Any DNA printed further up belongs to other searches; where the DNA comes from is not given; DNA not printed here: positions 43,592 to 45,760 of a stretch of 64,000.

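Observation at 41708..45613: Tandem pair of novel genes with mosaic near-identical conversion tracts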

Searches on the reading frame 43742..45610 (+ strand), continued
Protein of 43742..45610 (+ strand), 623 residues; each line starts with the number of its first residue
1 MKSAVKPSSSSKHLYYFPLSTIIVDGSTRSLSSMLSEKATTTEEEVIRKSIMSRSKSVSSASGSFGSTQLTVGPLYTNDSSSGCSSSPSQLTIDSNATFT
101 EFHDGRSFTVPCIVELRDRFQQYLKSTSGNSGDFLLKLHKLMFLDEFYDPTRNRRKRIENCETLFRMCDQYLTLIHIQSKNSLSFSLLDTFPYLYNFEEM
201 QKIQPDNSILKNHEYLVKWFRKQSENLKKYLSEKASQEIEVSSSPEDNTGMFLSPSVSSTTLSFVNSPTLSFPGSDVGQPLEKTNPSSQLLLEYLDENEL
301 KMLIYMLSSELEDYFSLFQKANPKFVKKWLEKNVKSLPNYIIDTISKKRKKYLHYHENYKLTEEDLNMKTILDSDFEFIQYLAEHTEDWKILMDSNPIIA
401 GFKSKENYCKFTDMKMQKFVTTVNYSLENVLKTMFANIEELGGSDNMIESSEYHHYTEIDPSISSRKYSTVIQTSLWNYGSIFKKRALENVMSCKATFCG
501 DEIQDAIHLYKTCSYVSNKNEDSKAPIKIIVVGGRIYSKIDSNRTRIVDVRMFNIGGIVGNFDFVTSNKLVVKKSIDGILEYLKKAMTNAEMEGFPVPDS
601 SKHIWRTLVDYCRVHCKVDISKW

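Call 38: list_cluster_members(proteins=[P0013, P0014, P0015, P0017, P0018, P0020, P0021, P0022, P0024, P0025])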
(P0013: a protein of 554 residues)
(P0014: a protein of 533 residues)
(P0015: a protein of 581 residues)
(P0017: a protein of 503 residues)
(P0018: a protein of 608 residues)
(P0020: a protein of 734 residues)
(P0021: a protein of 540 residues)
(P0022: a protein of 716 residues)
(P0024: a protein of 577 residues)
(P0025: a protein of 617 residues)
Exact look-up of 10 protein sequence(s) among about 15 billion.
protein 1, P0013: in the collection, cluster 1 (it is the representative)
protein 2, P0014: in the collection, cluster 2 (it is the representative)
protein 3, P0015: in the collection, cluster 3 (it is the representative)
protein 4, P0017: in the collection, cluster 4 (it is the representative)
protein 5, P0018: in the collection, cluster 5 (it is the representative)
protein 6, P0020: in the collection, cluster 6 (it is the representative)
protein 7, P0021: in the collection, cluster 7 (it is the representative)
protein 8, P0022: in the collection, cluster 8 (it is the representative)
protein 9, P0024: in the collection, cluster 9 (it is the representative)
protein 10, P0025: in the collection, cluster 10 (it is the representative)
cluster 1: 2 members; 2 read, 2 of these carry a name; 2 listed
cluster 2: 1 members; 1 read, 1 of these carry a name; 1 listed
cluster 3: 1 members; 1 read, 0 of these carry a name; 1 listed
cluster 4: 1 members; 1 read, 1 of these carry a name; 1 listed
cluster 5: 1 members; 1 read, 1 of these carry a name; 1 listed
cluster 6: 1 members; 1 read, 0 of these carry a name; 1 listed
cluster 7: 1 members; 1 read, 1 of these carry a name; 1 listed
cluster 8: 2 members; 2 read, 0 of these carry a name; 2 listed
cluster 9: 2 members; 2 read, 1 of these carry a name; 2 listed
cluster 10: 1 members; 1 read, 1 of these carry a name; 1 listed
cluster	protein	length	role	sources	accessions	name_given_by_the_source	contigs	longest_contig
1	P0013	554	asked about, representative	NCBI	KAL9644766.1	hypothetical protein ABK040_012420 [Willaertia magna]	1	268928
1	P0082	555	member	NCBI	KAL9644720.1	hypothetical protein ABK040_012374 [Willaertia magna]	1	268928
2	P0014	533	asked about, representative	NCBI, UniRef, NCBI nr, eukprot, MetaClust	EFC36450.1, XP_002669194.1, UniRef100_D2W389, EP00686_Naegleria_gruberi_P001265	predicted protein [Naegleria gruberi] | Predicted protein n=1 Tax=Naegleria gruberi TaxID=5762 RepID=D2W389_NAEGR | uncharacterized protein NAEGRDRAFT_54371 [Naegleria gruberi]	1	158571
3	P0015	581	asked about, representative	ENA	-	-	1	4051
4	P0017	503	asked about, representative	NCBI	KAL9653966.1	hypothetical protein ABK040_014178 [Willaertia magna]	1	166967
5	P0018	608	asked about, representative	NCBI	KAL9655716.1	hypothetical protein ABK040_004949 [Willaertia magna]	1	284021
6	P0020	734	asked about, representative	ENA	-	-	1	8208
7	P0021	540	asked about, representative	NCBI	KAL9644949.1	hypothetical protein ABK040_004443 [Willaertia magna]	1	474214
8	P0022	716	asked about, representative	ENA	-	-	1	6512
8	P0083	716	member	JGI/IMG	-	-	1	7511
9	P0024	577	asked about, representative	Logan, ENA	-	-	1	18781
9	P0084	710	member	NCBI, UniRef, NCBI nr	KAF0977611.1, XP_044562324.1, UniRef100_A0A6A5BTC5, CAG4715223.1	hypothetical protein FDP41_003603 [Naegleria fowleri] | Uncharacterized protein n=1 Tax=Naegleria fowleri TaxID=5763 RepID=A0A6A5BTC5_NAEFO | uncharacterized protein FDP41_003603 [Naegleria fowleri]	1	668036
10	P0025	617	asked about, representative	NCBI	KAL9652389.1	hypothetical protein ABK040_012044 [Willaertia magna]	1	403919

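Call 39: list_cluster_members(proteins=[P0026, P0027, P0028, P0030, P0031, P0033, P0034, P0036, P0038, P0043])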
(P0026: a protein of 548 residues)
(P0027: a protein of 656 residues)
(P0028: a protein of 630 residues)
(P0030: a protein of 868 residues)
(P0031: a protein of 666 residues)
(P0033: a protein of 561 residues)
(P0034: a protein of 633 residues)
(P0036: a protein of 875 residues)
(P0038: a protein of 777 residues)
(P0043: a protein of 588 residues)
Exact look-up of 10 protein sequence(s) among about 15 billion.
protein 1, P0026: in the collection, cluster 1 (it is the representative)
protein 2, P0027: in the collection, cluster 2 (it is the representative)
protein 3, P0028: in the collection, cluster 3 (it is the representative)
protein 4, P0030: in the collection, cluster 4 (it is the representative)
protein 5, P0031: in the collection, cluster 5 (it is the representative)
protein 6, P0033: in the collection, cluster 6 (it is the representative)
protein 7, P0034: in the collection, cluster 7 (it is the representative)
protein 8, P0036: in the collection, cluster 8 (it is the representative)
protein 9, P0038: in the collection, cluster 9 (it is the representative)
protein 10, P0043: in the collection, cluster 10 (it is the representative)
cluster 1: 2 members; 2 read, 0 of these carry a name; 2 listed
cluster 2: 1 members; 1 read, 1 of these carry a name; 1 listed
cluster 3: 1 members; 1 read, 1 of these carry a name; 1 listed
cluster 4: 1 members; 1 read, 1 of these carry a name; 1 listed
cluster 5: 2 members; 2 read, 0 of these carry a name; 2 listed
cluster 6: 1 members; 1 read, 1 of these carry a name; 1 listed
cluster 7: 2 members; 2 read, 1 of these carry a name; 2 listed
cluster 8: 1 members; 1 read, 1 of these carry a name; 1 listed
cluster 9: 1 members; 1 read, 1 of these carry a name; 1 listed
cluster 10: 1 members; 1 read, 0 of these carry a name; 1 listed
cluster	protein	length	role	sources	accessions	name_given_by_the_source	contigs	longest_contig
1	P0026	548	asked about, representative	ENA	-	-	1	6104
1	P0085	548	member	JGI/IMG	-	-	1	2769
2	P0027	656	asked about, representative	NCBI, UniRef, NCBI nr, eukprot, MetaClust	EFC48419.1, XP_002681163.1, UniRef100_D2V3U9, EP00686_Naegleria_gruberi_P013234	hypothetical protein NAEGRDRAFT_57038 [Naegleria gruberi] | Uncharacterized protein n=1 Tax=Naegleria gruberi TaxID=5762 RepID=D2V3U9_NAEGR | uncharacterized protein NAEGRDRAFT_57038 [Naegleria gruberi]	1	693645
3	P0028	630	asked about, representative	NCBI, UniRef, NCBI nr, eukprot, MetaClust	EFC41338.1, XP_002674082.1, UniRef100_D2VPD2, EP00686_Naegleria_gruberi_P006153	hypothetical protein NAEGRDRAFT_80740 [Naegleria gruberi] | Uncharacterized protein n=1 Tax=Naegleria gruberi TaxID=5762 RepID=D2VPD2_NAEGR | uncharacterized protein NAEGRDRAFT_80740 [Naegleria gruberi]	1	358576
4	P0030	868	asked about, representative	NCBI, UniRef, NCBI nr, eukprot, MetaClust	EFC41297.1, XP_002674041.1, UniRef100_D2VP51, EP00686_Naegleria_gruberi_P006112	hypothetical protein NAEGRDRAFT_80711 [Naegleria gruberi] | Uncharacterized protein n=1 Tax=Naegleria gruberi TaxID=5762 RepID=D2VP51_NAEGR | uncharacterized protein NAEGRDRAFT_80711 [Naegleria gruberi]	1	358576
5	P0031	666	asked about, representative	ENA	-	-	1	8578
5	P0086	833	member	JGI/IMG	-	-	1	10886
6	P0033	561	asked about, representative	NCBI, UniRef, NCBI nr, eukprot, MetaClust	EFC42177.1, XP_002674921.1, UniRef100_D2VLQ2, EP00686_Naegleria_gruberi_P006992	hypothetical protein NAEGRDRAFT_58619 [Naegleria gruberi] | Uncharacterized protein n=1 Tax=Naegleria gruberi TaxID=5762 RepID=D2VLQ2_NAEGR | uncharacterized protein NAEGRDRAFT_58619 [Naegleria gruberi]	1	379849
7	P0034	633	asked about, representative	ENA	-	-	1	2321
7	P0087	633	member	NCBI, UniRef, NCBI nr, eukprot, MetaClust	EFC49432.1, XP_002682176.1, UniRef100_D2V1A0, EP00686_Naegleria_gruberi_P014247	hypothetical protein NAEGRDRAFT_56856 [Naegleria gruberi] | Uncharacterized protein n=1 Tax=Naegleria gruberi TaxID=5762 RepID=D2V1A0_NAEGR | uncharacterized protein NAEGRDRAFT_56856 [Naegleria gruberi]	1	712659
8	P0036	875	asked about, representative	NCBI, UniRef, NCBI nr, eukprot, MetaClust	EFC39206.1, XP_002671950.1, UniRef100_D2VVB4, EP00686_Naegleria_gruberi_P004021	predicted protein [Naegleria gruberi] | Predicted protein n=1 Tax=Naegleria gruberi TaxID=5762 RepID=D2VVB4_NAEGR | uncharacterized protein NAEGRDRAFT_72956 [Naegleria gruberi]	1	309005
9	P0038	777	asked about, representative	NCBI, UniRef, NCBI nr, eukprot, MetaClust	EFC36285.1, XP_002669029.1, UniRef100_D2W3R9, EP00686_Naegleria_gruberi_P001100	predicted protein [Naegleria gruberi] | Predicted protein n=1 Tax=Naegleria gruberi TaxID=5762 RepID=D2W3R9_NAEGR | uncharacterized protein NAEGRDRAFT_82266 [Naegleria gruberi]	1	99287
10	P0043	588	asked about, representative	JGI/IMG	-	-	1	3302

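Call 64: search_protein_families(library=pfam, alignment_id=A3, max_evalue=0.1)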
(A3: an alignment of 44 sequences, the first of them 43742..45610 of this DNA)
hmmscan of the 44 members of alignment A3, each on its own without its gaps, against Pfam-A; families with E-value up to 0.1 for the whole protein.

A. member 1, window:43742-45610:+ (623 aa): 1 family
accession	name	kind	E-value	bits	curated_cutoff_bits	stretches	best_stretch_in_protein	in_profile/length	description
PF05892.16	Tricho_coat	-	0.084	13.1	25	0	424-479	27-79/197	Trichovirus coat protein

B. families by the number of members that match (of 44 scanned): 16 families
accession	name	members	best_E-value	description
PF22323.1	Aq_1974-like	1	0.0034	Uncharacterised protein aq_1974-like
PF08519.17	RFC1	1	0.02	Replication factor RFC1 C terminal domain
PF20455.3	DUF6708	1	0.021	Family of unknown function (DUF6708)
PF05357.18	Phage_Coat_A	1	0.033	Phage Coat Protein A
PF10500.14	SR-25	1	0.042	Nuclear RNA-splicing-associated protein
PF16344.10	FecR_C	1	0.046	FecR, C-terminal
PF14278.11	TetR_C_8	1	0.047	Transcriptional regulator C-terminal region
PF20391.3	DUF6686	1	0.05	Family of unknown function (DUF6686)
PF22094.2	CED4_WHD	1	0.053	CED4, winged-helix domain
PF11506.14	DUF3217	1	0.058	Protein of unknown function (DUF3217)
PF05436.16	MF_alpha_N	1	0.061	Mating factor alpha precursor N-terminus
PF19355.4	DUF5932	1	0.083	Family of unknown function (DUF5932)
PF05892.16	Tricho_coat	1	0.084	Trichovirus coat protein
PF11317.13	DUF3119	1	0.087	Protein of unknown function (DUF3119)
PF17958.7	EF-hand_13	1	0.09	EF-hand domain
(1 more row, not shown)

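Call 65: find_encoding_contigs(protein=window:43742-45610:+, flank=3000, max_places=5)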
Protein window:43742-45610:+ (623 aa): no gene with exactly this product is on record in the collection.

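Call 66: find_encoding_contigs(protein=P0002, flank=6000, max_places=5)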
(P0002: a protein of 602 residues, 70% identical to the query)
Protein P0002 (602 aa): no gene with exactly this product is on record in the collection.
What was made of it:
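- On Interlocus gene conversion between paralogs: The exact-product look-ups found no other contig (calls 65, 66).
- The exact-product look-ups found no independent contig (calls 65, 66).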

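Call 67: find_encoding_contigs(protein=P0006, flank=8000, max_places=2)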
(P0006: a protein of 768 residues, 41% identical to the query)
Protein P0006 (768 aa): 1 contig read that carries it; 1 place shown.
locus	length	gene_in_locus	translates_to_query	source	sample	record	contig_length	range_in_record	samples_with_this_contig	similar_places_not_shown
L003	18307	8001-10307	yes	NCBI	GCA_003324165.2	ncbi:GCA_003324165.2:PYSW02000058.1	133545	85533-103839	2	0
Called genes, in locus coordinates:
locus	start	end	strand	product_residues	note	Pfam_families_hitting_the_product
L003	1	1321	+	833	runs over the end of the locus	PF00651:BTB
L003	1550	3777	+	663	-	-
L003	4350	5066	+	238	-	-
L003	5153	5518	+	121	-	-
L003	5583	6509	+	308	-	-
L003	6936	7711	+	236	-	PF14497:GST_C_3 (faint)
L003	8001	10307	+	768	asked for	-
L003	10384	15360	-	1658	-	PF00094:VWD (weak)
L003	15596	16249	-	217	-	-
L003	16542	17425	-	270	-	PF00244:14-3-3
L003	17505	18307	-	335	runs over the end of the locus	PF02089:Palm_thioest, PF00561:Abhydrolase_1 (faint)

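Call 68: find_encoding_contigs(protein=P0008, flank=8000, max_places=2)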
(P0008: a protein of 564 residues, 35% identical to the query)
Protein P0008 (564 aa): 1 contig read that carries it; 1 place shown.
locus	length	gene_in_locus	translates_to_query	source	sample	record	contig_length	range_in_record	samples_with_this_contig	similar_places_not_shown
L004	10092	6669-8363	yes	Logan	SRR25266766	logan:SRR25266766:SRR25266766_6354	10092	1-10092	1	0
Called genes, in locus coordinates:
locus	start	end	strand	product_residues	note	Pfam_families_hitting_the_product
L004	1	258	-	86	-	?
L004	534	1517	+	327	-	PF21913:ORC6_2nd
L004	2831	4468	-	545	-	PF04577:Glyco_transf_61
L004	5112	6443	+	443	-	-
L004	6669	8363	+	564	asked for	-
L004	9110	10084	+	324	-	PF00149:Metallophos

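Call 71: search_solved_structures(query=A2, max_evalue=10, show_alignments=0)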
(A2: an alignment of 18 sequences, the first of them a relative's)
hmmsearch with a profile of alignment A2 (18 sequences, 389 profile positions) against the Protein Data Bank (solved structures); distinct sequences matched with E-value up to 10: 58.
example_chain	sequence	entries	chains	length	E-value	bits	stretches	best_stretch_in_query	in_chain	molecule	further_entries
2v4z_B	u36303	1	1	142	4.1e-17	65.6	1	2-107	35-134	REGULATOR OF G-PROTEIN SIGNALING 2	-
2ode_B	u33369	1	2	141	6.8e-17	64.9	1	2-108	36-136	Regulator of G-protein signaling 8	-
5do9_B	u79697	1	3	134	2.2e-16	63.2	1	2-105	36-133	Regulator of G-protein signaling 8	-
2ihd_A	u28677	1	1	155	3.2e-16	62.7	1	2-105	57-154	Regulator of G-protein signaling 8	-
2crp_A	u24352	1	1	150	4.9e-16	62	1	2-105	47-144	Regulator of G-protein signaling 5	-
2oj4_A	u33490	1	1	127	3.2e-15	59.3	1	3-105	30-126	Regulator of G-protein signaling 3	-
2af0_A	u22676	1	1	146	4.8e-15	58.8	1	2-107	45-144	Regulator of G-protein signaling 2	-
4ekc_B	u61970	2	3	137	7.3e-15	58.2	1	2-107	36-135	Regulator of G-protein signaling 2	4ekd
2ik8_B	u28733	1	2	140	9.3e-15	57.8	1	2-108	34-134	Regulator of G-protein signaling 16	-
2jm5_A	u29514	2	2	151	1.1e-14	57.5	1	2-106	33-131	Regulator of G-protein signaling 18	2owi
2bt2_A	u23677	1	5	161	1.3e-14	57.3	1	2-108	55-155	REGULATOR OF G-PROTEIN SIGNALING 16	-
2dlv_A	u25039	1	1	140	1.5e-14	57.1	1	2-106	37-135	Regulator of G-protein signaling 18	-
3c7k_B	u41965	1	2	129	2.3e-14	56.5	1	2-104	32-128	Regulator of G-protein signaling 16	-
3c7l_A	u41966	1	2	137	2.7e-14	56.3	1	2-104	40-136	Regulator of G-protein signaling 16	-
2bv1_A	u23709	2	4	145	2.7e-14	56.3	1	2-106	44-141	REGULATOR OF G-PROTEIN SIGNALLING 1 | Regulator of G-protein signaling 1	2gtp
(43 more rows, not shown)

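Call 72: search_solved_structures(query=A3, max_evalue=10, show_alignments=0)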
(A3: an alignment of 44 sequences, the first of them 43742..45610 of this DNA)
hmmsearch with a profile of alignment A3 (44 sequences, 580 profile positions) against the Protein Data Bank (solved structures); distinct sequences matched with E-value up to 10: 5.
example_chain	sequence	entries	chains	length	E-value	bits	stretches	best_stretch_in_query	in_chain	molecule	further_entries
6hiv_BN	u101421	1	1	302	0.052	15.4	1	56-99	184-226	mL80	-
6hiv_BK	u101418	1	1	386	0.14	14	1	41-86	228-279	mL77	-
3ovu_A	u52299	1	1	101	1.2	10.8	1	190-264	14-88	Alpha-hemoglobin-stabilizing protein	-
9hqv_Ya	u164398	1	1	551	2.8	9.7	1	39-88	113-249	mS117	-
6hiv_BB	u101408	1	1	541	3.7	9.2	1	26-107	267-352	mL68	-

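Call 82: find_encoding_contigs(protein=P0053, flank=4000, max_places=2)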
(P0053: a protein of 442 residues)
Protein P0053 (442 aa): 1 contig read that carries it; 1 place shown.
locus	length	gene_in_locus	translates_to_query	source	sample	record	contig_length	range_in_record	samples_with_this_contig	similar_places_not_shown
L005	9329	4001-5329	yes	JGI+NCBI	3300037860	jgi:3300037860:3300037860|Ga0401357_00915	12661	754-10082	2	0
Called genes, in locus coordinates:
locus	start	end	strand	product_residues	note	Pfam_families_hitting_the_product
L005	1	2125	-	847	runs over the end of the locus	PF02985:HEAT (faint), PF12348:CLASP_N, PF21041:XMAP215_CLASP_TOG (faint), PF24987:HEAT_EF3_N (weak), PF13513:HEAT_EZ (weak)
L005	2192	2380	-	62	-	-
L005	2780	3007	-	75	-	-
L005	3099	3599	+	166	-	-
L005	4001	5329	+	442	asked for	PF00615:RGS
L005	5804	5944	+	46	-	-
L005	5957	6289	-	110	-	PF00069:Pkinase, PF07714:PK_Tyr_Ser-Thr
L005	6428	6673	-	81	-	PF00069:Pkinase (weak), PF07714:PK_Tyr_Ser-Thr (weak)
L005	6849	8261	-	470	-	PF25390:WD40_RLD (weak), PF25024:EGF_TEN (weak)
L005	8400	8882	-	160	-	-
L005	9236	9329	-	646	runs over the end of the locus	PF25175:Beta-prop_WDR5, PF24817:WD40_WDHD1_1st, PF00400:WD40, PF23409:Beta-prop_EML, PF24814:WD40_Prp19, PF25174:Beta-prop_THOC3, PF24817:WD40_WDHD1_1st, PF25173:Beta-prop_WDR3_1st, +22 more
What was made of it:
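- Tried and rejected: Its contig gave no organism (call 82).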

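Call 83: find_homologous_proteins(query=P0053, max_evalue=0.00001)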
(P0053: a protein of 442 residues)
Query P0053 (442 aa): 3 proteins with E <= 0.00001 among 4889 candidates.
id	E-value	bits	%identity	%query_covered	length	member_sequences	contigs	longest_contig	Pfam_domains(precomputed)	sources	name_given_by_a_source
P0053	2.6e-292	987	100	100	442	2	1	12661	PF00615.25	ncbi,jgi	jgi:hypothetical protein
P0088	3.3e-74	269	35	97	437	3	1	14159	PF00615.25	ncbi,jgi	jgi:hypothetical protein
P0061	2.2e-44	170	33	90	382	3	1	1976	PF00615.25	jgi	jgi:hypothetical protein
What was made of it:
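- Tried and rejected: A third protein search, with the RGS+START relative P0053, found only unnamed metagenome proteins (call 83).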
